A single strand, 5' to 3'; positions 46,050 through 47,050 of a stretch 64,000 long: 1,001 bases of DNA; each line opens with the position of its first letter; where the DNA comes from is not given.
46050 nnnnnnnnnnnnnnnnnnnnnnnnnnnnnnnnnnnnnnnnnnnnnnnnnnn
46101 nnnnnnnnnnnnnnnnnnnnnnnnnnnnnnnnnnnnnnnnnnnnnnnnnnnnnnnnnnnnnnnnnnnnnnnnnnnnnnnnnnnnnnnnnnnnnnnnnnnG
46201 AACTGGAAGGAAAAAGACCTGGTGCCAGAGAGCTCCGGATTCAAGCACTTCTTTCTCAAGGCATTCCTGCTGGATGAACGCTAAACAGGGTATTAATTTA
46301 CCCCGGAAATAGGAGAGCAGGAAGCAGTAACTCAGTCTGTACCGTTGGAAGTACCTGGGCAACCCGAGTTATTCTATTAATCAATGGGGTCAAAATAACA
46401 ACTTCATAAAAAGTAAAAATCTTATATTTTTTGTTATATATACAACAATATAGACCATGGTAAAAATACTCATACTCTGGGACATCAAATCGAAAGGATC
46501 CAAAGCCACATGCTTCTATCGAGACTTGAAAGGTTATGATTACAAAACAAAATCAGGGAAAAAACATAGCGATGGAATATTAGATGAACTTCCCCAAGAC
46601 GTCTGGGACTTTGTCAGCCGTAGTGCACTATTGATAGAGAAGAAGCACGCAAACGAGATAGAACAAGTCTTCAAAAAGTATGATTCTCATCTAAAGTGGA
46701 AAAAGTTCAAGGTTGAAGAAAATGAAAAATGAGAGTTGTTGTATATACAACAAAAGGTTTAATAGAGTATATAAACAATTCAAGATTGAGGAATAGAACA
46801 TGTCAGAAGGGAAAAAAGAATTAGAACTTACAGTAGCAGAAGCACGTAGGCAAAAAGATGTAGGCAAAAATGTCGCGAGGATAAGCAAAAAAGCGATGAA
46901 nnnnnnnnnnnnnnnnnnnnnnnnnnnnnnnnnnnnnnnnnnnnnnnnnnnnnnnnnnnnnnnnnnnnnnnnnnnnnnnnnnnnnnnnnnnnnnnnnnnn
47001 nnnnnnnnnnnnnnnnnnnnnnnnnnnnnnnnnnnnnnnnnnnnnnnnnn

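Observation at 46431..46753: A 91-aa gene cassette bracketed by two 18-bp palindromes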

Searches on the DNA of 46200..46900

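Call 63: search_rna_families(source=window, start=46200, end=46900, threshold=evalue, max_evalue=1)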
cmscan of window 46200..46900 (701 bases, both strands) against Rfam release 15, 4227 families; matches with E-value up to 1: 0.
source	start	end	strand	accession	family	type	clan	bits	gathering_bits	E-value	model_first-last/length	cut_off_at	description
